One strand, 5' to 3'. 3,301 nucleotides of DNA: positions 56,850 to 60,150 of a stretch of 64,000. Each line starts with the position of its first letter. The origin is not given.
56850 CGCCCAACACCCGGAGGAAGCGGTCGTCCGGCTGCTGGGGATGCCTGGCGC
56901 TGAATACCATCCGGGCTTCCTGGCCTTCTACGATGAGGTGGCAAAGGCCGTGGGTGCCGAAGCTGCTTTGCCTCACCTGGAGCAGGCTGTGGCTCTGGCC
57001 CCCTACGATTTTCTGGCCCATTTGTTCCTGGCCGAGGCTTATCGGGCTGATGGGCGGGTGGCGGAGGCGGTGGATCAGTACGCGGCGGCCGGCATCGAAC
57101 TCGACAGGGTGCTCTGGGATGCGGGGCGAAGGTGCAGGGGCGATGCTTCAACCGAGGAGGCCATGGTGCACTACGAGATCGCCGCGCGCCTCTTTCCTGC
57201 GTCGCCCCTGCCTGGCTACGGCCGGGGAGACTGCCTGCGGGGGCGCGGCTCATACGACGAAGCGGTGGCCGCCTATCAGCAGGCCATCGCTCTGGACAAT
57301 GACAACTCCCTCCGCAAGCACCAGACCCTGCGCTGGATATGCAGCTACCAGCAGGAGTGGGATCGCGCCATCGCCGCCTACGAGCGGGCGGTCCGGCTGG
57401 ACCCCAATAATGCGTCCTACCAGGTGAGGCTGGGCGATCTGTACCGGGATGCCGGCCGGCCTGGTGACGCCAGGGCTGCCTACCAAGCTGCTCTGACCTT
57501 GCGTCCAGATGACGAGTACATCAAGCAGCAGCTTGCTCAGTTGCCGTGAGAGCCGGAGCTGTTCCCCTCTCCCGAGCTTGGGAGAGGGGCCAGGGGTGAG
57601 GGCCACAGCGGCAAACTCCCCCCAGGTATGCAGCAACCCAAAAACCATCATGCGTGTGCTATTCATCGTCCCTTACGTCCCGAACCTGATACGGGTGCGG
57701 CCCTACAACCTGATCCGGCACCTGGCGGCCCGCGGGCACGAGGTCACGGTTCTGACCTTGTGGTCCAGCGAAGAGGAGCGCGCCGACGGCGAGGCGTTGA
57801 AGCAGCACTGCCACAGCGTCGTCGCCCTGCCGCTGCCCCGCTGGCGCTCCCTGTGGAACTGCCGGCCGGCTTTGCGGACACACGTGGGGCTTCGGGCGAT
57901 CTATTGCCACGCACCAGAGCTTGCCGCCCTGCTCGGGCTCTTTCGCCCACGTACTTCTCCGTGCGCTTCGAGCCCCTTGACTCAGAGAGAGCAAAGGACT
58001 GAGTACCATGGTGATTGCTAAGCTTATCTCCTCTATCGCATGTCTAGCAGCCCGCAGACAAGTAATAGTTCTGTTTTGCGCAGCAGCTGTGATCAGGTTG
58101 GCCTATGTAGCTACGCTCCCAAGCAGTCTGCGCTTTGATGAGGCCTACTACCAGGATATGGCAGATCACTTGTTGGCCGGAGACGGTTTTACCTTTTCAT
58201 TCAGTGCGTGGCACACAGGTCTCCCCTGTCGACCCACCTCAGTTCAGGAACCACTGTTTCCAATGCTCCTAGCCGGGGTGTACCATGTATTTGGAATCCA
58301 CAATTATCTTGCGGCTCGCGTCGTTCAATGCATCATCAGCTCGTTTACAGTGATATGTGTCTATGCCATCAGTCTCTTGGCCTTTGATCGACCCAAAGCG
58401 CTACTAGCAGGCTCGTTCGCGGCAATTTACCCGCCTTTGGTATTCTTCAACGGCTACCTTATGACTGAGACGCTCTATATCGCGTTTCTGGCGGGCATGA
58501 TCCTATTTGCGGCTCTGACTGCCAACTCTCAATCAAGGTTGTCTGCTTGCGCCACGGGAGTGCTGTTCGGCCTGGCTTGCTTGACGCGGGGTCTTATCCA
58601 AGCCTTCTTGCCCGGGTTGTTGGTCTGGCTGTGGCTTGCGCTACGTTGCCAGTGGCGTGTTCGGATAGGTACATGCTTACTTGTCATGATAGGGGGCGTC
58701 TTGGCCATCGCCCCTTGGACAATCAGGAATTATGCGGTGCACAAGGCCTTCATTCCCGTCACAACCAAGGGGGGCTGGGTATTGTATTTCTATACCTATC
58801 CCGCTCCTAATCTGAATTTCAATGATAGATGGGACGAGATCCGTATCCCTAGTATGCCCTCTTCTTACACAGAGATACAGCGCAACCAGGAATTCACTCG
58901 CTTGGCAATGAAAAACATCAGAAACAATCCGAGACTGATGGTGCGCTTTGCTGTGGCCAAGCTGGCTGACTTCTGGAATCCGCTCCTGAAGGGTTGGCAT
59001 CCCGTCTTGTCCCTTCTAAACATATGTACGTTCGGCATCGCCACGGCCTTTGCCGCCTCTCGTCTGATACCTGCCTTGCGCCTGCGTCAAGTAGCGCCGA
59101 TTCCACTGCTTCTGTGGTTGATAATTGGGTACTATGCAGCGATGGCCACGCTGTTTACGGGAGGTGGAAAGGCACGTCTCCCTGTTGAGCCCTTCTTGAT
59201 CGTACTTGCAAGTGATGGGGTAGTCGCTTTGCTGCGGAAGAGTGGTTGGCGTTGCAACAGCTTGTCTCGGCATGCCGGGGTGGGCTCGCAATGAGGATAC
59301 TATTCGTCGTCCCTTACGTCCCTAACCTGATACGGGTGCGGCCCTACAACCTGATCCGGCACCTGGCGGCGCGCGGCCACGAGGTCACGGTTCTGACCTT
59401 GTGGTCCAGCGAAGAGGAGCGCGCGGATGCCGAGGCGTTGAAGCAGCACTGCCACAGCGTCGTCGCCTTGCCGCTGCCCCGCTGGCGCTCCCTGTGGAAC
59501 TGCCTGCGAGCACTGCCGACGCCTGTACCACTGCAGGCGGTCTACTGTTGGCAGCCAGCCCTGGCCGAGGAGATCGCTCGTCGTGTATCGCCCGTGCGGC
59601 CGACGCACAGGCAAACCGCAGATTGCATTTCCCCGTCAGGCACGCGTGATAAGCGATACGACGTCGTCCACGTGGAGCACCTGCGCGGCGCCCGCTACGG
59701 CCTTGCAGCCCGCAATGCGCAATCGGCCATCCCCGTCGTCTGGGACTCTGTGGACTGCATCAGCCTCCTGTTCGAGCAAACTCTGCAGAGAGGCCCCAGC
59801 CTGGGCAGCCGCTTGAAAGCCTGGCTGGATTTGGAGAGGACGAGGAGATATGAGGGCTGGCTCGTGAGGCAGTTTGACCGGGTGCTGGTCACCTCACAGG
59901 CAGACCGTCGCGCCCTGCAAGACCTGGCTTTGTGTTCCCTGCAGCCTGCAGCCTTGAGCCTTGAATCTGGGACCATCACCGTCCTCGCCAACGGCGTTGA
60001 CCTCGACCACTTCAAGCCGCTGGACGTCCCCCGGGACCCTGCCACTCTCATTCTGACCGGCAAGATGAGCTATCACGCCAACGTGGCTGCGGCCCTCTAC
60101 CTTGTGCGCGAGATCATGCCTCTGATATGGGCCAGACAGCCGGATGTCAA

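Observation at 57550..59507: GT-C gene cassette inserted between 214-bp direct repeats, leaving a truncated GT4 pseudogene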

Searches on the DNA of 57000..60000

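Call 44: search_rna_families(source=window, start=57000, end=60000, threshold=evalue, max_evalue=1)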
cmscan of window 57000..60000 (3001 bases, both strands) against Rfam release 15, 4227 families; matches with E-value up to 1: 1.
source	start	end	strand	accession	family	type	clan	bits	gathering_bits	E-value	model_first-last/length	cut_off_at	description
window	57398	57562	+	RF02250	Six3os1_5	Gene; lncRNA;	-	14.5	50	0.65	1-272/272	no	Six3os1 conserved region 5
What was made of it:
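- Tried and rejected: Rfam scan of 57000-60000 gave nothing meaningful (call 44).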

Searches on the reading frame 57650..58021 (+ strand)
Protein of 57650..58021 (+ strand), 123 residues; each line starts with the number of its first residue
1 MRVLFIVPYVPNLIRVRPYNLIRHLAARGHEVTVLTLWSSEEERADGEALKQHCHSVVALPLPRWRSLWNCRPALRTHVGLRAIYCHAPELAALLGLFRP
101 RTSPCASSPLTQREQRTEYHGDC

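Call 10: search_protein_families(library=pfam, proteins=[window:57650-58021:+], max_evalue=0.01)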
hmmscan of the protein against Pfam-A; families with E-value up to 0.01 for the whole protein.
window:57650-58021:+ (123 aa): 2 families
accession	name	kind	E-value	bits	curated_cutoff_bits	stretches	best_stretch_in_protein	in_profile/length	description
PF13439.12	Glyco_transf_4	-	1.7e-07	31.9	28.5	1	19-96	9-88/170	Glycosyltransferase Family 4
PF13579.12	Glyco_trans_4_4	-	1.5e-05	25.8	29.7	1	15-97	4-88/158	Glycosyl transferase 4-like domain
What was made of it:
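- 57650..58021 (+): Whole stub ORF (123 codons): a GT4 pseudogene with only part of the N-terminal Rossmann domain. Its TAA stop lies 11 nt past the GT-C start codon. Only PF13439 and PF13579 hit, covering profile positions 4-88 (call 10).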

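Call 15: find_encoding_contigs(protein=window:57650-58021:+, flank=10000, max_places=10)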
Protein window:57650-58021:+ (123 aa): no gene with exactly this product is on record in the collection.

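Call 35: find_homologous_proteins(query=window:57650-58018:+, max_evalue=1e-10)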
Query seq(123 aa) (123 aa): 33 proteins with E <= 1e-10 among 71 candidates.
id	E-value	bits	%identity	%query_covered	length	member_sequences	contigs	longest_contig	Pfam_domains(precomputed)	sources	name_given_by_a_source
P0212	1.2e-78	280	100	100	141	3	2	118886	PF13579.13,PF13439.13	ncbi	-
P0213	6.9e-42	161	82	75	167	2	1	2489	PF13439.13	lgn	-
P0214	2.3e-41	159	80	75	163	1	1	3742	PF13579.13,PF13439.13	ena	-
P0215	4.2e-41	158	71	86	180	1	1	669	PF13579.13,PF13439.13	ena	-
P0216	4.3e-41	158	80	74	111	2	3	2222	PF13579.13,PF13439.13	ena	-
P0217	6.1e-40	154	80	75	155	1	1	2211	PF13579.13,PF13439.13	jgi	jgi:hypothetical protein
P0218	1.5e-38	150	70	76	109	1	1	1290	PF13579.13,PF13439.13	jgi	jgi:hypothetical protein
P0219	6.6e-34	135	65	76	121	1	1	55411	PF13439.13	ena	-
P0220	1.2e-29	121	59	78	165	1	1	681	PF13579.13,PF13439.13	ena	-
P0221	2.1e-29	120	65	75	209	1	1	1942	PF13579.13,PF13439.13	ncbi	-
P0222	2.8e-29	120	58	78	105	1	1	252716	-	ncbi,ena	-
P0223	5.8e-29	119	61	77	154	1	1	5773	PF13579.13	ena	-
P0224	2.7e-28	117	60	76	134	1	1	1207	-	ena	-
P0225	5.5e-28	116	57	78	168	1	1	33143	PF13579.13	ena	-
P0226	8.2e-28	115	60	74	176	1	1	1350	PF13579.13,PF13439.13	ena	-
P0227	3.1e-25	107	57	77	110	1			PF13579.13,PF13439.13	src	-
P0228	6.7e-25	106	57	75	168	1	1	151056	PF13579.13,PF13439.13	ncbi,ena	-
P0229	1.2e-24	105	64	67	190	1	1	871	PF13579.13,PF13439.13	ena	-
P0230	2.4e-24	104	53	78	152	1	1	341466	PF13439.13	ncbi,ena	-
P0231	1.3e-23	102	51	99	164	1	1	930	PF13579.13,PF13439.13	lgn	-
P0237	6.5e-21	93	51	84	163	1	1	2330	PF13579.13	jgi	jgi:hypothetical protein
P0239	5.2e-17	80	47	74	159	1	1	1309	PF13439.13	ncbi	-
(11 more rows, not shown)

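Call 38: find_encoding_contigs(protein=P0219, flank=6000, max_places=2)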
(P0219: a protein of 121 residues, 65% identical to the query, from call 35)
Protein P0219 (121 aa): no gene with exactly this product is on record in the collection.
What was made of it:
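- Tried and rejected: One look-up (P0219) found nothing (call 38).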

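Call 39: find_encoding_contigs(protein=P0222, flank=6000, max_places=2)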
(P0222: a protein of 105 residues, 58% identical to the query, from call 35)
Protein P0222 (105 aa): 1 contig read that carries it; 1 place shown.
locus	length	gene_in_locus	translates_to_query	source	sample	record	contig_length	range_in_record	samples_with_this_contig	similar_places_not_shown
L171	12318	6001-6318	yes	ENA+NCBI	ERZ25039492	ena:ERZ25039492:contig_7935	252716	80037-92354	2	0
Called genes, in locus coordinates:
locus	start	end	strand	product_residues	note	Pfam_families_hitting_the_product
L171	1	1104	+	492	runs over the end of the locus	-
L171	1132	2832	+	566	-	-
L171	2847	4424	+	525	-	PF13231:PMT_2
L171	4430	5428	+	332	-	PF15892:BNR_4 (faint), PF13088:BNR_2 (weak)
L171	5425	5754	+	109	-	-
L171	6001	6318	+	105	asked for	-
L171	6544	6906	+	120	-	-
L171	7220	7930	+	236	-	PF13727:CoA_binding_3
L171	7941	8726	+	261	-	PF02397:Bac_transf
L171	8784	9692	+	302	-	PF01073:3Beta_HSD, PF01370:Epimerase, PF02719:Polysacc_synt_2, PF04321:RmlD_sub_bind, PF05368:NmrA (weak), PF07993:NAD_binding_4 (faint), PF13460:NAD_binding_10, PF16363:GDP_Man_Dehyd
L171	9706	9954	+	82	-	-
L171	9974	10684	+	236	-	PF00288:GHMP_kinases_N, PF08544:GHMP_kinases_C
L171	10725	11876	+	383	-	PF13580:SIS_2, PF01380:SIS, PF01590:GAF, PF13185:GAF_2, PF13492:GAF_3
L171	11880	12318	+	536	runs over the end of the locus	PF01656:CbiA (weak), PF09140:MipZ (weak), PF10609:ParA, PF13614:AAA_31 (weak)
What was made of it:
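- Tried and rejected: The one example checked on a long contig, L171, has several genes split by frameshifts, so these hits look like broken or partial genes rather than scars (call 39).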

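Call 43: search_protein_families(library=ncbifam, proteins=[window:57650-58021:+], max_evalue=0.001)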
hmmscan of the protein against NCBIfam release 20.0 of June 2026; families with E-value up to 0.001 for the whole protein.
window:57650-58021:+ (123 aa): 1 family
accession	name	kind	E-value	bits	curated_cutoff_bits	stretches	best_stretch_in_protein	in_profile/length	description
TIGR03087.1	stp1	hypoth_equivalog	1.1e-07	31.4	316.65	1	7-93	8-94/397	TIGR03087 family PEP-CTERM/XrtA system glycosyltransferase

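Call 46: list_cluster_members(proteins=[P0212, P0121, P0001])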
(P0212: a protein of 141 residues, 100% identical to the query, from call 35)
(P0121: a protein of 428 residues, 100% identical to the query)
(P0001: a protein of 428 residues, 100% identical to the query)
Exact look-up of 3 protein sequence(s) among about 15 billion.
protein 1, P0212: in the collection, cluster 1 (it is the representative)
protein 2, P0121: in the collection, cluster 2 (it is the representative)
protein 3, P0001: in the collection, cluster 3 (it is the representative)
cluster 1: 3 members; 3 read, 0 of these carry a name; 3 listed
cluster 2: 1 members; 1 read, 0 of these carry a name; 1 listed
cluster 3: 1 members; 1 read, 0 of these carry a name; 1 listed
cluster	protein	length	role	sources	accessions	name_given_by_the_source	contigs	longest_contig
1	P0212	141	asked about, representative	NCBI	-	-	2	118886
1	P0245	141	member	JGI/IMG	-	-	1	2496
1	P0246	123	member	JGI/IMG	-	-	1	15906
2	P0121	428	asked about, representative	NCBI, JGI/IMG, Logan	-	-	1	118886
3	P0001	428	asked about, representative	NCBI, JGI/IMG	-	-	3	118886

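Call 48: find_encoding_contigs(protein=P0246, flank=10000, max_places=4)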
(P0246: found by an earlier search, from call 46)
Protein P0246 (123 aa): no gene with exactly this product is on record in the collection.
